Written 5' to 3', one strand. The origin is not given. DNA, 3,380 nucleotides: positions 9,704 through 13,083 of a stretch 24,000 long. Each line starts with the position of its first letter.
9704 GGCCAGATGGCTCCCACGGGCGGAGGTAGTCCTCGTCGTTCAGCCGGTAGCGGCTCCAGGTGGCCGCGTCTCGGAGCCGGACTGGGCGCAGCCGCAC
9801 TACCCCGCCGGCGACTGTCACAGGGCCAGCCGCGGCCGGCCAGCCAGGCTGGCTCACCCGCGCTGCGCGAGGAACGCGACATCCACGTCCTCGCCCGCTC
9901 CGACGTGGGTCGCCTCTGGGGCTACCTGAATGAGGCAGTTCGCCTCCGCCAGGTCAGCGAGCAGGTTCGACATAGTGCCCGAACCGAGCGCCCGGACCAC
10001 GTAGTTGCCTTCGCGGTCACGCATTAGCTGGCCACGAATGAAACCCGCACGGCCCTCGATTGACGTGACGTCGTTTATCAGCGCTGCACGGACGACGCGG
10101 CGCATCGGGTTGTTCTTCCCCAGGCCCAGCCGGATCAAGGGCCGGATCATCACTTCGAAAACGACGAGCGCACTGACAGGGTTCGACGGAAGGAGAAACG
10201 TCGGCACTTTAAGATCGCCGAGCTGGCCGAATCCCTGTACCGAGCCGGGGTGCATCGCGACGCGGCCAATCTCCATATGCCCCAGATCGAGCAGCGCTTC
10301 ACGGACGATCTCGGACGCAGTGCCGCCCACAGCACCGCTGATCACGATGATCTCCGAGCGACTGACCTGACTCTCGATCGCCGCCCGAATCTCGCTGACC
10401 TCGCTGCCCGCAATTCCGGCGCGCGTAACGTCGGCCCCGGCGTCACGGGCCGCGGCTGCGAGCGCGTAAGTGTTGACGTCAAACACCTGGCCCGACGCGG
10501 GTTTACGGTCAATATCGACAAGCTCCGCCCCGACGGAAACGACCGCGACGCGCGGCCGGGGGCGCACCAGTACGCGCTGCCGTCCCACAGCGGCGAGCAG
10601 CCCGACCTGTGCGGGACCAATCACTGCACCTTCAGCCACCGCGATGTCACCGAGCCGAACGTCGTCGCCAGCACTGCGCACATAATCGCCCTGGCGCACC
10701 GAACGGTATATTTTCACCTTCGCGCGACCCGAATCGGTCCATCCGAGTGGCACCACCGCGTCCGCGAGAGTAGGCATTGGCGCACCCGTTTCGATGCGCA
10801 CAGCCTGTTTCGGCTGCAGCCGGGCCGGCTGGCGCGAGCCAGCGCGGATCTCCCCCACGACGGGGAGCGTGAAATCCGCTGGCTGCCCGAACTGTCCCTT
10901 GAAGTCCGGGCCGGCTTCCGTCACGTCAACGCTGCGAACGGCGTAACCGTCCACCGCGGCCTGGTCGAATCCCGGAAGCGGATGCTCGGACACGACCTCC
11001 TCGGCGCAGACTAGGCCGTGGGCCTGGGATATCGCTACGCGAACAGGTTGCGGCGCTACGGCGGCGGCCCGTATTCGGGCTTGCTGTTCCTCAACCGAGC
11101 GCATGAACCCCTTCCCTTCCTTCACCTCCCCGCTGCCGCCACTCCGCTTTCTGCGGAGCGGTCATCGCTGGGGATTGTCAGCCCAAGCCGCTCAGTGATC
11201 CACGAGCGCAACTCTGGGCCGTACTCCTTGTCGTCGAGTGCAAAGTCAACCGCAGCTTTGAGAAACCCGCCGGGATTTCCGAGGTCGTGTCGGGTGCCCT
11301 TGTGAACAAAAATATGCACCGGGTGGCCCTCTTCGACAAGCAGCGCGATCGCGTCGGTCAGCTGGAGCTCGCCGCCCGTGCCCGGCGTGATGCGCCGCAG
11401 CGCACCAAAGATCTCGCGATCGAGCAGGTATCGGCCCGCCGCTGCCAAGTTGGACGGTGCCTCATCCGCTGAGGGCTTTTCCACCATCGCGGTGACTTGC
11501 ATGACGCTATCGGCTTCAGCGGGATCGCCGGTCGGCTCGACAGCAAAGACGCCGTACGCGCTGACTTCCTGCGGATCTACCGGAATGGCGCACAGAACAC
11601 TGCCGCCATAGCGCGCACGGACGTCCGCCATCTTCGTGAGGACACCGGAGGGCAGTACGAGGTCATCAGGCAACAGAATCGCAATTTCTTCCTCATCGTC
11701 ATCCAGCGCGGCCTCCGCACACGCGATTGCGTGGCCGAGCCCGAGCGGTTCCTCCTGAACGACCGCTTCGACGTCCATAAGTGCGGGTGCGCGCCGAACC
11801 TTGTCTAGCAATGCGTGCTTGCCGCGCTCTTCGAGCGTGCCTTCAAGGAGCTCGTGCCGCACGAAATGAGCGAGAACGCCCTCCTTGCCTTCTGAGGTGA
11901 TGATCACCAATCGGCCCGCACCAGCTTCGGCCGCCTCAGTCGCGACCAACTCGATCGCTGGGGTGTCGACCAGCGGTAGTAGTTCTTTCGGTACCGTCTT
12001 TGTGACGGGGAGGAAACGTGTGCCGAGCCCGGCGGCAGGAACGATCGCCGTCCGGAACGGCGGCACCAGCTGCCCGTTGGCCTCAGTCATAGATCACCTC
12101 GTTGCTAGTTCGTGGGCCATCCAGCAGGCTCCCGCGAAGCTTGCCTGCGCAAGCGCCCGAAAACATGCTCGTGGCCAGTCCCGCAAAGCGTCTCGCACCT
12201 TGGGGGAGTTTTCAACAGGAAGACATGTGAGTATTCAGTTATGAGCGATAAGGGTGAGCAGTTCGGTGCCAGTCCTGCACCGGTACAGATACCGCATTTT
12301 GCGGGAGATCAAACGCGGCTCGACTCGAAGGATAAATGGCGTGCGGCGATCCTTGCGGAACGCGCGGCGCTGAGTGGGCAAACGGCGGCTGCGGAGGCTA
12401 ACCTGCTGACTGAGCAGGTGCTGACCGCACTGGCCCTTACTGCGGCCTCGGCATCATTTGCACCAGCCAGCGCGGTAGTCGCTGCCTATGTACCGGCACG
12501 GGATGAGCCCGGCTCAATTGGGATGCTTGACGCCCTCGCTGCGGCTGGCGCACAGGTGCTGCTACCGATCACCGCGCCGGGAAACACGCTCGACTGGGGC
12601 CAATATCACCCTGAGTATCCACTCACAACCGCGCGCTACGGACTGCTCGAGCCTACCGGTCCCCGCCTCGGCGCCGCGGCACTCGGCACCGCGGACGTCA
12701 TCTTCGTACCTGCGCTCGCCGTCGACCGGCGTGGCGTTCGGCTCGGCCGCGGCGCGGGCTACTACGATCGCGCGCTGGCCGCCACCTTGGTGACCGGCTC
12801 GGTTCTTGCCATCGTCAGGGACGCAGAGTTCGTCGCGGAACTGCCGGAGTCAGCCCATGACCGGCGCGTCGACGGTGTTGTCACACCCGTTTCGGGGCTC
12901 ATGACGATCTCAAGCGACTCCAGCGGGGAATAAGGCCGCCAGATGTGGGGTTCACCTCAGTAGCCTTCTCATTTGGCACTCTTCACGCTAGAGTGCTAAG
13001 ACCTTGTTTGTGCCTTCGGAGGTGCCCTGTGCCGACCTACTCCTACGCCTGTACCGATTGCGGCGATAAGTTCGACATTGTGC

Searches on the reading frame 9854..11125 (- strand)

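Call 40: search_protein_families(library=pfam, proteins=[window:9854-11125:-], max_evalue=0.001)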
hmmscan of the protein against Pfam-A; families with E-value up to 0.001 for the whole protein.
window:9854-11125:- (423 aa): 3 families
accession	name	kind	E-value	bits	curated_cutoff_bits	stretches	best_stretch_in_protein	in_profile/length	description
PF03453.22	MoeA_N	-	2.9e-40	138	30.8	1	10-181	2-160/160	MoeA N-terminal region (domain I and II)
PF00994.29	MoCF_biosynth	-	2.4e-23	82.9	26.6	1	194-332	1-143/144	Probable molybdopterin binding domain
PF03454.20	MoeA_C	-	8.6e-13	48.8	22.1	1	347-418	2-71/72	MoeA C-terminal region (domain IV)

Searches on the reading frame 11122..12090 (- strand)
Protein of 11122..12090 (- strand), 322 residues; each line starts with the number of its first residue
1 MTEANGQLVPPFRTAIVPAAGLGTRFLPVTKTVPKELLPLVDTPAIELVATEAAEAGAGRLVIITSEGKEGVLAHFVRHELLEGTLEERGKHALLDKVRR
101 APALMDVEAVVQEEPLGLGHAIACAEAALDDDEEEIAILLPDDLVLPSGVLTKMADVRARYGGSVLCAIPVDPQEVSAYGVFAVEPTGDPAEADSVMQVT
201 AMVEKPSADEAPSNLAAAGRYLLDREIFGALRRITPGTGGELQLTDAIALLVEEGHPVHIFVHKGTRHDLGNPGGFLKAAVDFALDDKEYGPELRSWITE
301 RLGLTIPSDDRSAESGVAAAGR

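Call 40: search_protein_families(library=pfam, proteins=[window:11122-12090:-], max_evalue=0.001)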
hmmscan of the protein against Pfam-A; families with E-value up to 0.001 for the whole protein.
window:11122-12090:- (322 aa): 2 families
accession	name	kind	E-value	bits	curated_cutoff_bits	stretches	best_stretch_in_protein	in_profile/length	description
PF00483.29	NTP_transferase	-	2.9e-30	106.1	21.2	1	15-282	2-241/245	Nucleotidyl transferase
PF12804.13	NTP_transf_3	-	1.2e-06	29.3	27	1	15-170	1-123/160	MobA-like NTP transferase domain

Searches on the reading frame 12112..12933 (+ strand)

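Call 40: search_protein_families(library=pfam, proteins=[window:12112-12933:+], max_evalue=0.001)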
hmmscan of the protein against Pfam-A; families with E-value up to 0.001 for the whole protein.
window:12112-12933:+ (273 aa): 1 family
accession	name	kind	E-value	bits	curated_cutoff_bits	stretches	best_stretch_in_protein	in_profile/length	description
PF01812.26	5-FTHF_cyc-lig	-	1.3e-34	120.2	27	1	73-259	1-186/186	5-formyltetrahydrofolate cyclo-ligase family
